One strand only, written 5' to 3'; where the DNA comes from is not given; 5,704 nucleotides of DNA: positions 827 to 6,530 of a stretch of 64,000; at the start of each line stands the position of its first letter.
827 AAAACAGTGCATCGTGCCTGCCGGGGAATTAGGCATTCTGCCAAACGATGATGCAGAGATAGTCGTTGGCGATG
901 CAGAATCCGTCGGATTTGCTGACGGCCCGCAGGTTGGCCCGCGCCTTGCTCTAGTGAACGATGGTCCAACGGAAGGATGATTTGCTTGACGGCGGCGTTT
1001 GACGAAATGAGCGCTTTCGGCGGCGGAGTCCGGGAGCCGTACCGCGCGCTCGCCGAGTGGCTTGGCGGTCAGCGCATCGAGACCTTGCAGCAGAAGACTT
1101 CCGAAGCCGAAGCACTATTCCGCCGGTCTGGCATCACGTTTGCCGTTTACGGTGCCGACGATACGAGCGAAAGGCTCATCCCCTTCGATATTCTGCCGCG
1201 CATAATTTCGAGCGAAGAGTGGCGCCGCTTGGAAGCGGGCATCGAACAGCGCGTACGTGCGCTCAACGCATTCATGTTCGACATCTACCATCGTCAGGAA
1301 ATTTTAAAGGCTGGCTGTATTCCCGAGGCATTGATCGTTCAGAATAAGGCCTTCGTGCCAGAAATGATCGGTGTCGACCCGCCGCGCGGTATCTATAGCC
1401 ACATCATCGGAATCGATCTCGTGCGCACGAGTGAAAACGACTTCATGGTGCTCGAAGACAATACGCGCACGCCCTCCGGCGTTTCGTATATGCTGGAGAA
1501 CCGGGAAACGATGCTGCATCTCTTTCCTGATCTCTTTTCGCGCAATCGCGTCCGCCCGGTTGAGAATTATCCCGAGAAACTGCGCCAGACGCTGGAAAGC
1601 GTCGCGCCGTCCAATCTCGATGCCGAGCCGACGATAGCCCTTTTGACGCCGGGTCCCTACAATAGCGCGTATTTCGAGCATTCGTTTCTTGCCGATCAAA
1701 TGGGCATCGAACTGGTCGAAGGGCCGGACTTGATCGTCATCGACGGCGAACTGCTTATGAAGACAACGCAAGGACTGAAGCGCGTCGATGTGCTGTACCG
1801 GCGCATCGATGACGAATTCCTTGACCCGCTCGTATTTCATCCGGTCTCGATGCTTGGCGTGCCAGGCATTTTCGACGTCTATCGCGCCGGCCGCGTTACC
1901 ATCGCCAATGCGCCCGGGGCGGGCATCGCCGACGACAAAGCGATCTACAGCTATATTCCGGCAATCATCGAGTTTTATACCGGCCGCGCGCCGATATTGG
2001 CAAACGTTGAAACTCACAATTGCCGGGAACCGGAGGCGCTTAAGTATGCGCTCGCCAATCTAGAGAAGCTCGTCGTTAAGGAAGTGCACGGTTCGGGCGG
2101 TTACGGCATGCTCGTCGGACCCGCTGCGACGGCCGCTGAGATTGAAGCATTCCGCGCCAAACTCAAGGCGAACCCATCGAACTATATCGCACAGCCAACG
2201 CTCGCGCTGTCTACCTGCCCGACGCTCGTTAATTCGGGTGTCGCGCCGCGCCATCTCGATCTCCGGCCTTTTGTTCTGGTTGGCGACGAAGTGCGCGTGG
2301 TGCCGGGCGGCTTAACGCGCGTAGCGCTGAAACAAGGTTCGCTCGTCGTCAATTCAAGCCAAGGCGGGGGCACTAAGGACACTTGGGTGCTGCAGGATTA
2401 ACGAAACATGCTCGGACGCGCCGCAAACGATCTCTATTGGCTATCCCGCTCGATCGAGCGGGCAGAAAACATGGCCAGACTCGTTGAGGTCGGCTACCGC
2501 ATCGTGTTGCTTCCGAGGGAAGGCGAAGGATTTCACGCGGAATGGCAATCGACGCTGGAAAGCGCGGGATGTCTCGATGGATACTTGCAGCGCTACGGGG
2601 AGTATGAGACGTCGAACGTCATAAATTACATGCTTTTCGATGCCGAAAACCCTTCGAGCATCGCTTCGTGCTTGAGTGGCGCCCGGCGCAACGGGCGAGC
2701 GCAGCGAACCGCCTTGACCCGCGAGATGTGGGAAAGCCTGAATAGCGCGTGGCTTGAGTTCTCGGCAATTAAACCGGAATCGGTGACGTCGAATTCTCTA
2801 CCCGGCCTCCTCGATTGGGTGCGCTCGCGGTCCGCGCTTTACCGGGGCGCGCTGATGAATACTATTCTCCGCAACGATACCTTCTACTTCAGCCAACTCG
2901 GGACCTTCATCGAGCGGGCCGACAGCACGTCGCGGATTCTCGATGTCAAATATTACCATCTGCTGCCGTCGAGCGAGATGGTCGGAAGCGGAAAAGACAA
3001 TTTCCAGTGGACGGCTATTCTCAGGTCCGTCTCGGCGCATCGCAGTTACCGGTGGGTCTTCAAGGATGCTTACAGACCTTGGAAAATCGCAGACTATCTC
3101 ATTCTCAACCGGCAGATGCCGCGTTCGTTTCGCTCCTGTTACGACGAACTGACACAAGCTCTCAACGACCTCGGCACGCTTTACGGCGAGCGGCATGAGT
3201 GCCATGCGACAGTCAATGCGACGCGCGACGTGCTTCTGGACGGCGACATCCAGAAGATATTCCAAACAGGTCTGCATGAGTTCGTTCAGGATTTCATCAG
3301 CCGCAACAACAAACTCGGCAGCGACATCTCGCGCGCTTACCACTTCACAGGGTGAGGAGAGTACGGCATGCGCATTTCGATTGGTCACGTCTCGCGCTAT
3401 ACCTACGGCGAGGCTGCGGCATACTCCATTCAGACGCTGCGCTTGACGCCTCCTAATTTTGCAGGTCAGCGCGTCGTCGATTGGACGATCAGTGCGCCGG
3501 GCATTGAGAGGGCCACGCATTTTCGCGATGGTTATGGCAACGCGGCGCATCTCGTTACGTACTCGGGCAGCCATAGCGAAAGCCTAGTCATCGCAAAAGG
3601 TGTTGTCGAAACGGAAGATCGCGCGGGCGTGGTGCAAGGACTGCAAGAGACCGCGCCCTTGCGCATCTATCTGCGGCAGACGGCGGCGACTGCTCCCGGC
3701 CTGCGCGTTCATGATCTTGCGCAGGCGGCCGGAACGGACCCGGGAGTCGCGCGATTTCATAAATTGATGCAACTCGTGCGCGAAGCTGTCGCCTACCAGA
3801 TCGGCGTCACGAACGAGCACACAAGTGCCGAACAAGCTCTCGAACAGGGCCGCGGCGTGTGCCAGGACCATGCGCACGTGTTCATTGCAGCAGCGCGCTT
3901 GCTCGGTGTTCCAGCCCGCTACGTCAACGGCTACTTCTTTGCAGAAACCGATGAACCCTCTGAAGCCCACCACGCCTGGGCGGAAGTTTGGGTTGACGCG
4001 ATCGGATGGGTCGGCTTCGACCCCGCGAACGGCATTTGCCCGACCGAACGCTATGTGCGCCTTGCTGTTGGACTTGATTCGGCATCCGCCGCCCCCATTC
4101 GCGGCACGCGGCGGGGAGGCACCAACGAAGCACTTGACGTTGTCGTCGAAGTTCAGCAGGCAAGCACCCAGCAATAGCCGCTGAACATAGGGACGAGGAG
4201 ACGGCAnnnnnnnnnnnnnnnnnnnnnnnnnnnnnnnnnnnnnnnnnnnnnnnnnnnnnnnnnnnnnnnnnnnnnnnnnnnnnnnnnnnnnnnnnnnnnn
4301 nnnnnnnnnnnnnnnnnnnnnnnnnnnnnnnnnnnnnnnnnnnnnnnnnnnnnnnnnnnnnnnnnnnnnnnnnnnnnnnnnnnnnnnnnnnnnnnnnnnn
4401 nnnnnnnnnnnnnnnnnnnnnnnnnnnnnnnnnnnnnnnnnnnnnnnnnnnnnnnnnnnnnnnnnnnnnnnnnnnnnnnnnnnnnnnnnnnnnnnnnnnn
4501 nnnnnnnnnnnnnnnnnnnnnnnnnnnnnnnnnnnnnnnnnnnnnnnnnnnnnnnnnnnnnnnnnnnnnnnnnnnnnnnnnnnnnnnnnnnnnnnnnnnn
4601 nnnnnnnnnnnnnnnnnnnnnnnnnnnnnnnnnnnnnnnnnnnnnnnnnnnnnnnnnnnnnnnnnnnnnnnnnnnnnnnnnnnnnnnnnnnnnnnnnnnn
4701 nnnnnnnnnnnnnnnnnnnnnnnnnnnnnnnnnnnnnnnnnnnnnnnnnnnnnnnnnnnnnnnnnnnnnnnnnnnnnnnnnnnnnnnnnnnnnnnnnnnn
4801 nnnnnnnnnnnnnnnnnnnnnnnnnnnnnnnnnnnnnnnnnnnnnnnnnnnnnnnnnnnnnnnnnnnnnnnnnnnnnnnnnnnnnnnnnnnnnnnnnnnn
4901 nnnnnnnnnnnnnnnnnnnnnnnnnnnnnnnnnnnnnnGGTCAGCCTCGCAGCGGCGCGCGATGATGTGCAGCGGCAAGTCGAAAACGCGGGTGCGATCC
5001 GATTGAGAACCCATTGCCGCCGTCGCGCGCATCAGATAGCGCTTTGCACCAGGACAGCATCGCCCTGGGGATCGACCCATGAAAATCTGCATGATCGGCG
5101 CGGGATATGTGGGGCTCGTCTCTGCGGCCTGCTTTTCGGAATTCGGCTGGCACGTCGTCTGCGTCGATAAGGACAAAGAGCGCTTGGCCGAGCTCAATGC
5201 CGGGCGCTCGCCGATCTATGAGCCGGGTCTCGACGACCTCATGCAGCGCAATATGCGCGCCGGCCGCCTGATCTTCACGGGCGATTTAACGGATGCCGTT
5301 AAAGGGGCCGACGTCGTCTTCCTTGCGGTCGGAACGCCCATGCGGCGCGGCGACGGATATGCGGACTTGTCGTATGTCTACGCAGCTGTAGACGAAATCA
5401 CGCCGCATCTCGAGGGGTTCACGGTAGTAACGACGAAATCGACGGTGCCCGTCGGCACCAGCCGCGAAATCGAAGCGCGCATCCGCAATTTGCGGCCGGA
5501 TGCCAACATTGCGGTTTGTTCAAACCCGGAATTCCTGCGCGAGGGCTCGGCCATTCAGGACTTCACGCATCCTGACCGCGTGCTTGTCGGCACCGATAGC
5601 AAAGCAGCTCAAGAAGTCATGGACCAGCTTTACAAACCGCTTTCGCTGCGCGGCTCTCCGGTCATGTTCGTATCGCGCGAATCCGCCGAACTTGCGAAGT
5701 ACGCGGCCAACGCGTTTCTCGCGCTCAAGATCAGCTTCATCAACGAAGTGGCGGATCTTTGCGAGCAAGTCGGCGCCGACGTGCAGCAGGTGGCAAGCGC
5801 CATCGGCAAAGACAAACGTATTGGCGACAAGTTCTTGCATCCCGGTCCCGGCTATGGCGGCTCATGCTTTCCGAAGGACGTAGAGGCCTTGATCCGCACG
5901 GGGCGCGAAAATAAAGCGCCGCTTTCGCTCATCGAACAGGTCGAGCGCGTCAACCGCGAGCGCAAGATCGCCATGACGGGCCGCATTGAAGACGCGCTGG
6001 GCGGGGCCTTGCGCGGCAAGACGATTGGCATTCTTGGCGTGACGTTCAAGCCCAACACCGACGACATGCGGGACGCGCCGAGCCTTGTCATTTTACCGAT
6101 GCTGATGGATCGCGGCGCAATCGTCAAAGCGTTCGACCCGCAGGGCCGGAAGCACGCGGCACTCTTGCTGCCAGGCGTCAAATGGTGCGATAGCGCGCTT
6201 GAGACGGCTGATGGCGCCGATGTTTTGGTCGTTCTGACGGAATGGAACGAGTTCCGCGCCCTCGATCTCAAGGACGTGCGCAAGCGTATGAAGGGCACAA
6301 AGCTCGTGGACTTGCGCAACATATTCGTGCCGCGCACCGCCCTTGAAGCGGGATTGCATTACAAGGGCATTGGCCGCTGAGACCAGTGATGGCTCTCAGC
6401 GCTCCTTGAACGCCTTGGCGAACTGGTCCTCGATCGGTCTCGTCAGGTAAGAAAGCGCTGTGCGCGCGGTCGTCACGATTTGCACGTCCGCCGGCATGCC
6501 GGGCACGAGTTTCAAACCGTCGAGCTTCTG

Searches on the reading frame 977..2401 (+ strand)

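Call 65: search_protein_families(library=pfam, proteins=[window:977-2401:+], max_evalue=0.000001)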
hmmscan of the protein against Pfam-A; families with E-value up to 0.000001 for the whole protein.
window:977-2401:+ (474 aa): 2 families
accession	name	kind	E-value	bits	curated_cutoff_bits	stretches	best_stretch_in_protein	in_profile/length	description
PF14403.11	CP_ATPgrasp_2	-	4.2e-166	553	32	1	74-450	1-374/374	Circularly permuted ATP-grasp type 2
PF04174.18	CP_ATPgrasp_1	-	1.1e-147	491.8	23.1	1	74-406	1-332/332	A circularly permuted ATPgrasp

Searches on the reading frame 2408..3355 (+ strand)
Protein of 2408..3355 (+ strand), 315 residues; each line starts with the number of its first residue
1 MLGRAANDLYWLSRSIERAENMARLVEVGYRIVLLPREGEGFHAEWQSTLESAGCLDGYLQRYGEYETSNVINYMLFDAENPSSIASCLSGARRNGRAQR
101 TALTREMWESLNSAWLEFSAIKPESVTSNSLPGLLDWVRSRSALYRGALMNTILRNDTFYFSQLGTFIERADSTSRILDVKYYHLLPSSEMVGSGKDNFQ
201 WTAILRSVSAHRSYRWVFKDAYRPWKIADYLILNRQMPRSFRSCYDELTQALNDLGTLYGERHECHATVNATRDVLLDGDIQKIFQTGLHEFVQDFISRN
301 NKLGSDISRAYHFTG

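Call 65: search_protein_families(library=pfam, proteins=[window:2408-3355:+], max_evalue=0.000001)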
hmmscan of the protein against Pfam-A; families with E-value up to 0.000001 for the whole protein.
window:2408-3355:+ (315 aa): 1 family
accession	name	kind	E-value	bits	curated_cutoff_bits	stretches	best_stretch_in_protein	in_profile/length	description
PF04168.17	Alpha-E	-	5.3e-91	305.8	20.8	1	1-311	1-293/294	A predicted alpha-helical domain with a conserved ER motif.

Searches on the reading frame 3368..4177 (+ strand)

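Call 65: search_protein_families(library=pfam, proteins=[window:3368-4177:+], max_evalue=0.000001)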
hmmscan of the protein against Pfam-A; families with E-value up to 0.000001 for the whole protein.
window:3368-4177:+ (269 aa): 2 families
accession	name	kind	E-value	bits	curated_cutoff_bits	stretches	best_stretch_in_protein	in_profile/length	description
PF01841.26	Transglut_core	-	9.4e-26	90.6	23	1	122-219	10-108/108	Transglutaminase-like superfamily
PF08379.15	Bact_transglu_N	-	6.4e-17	62.5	27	1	4-81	2-80/80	Bacterial transglutaminase-like N-terminal region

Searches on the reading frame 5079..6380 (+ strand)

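Call 65: search_protein_families(library=pfam, proteins=[window:5079-6380:+], max_evalue=0.000001)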
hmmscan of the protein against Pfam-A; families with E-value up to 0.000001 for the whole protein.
window:5079-6380:+ (433 aa): 4 families
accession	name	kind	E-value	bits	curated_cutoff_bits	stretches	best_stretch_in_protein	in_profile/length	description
PF03721.20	UDPG_MGDP_dh_N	-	3.1e-63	213.2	27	1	1-183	1-186/187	UDP-glucose/GDP-mannose dehydrogenase family, NAD binding domain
PF00984.24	UDPG_MGDP_dh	-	4.3e-39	132.9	25.4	1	201-293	1-93/94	UDP-glucose/GDP-mannose dehydrogenase family, central domain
PF03720.21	UDPG_MGDP_dh_C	-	1.5e-31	109.3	30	1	317-416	1-101/103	UDP-glucose/GDP-mannose dehydrogenase family, UDP binding domain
PF03807.23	F420_oxidored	-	6.9e-07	30.2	21.6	0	2-85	1-68/94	NADP oxidoreductase coenzyme F420-dependent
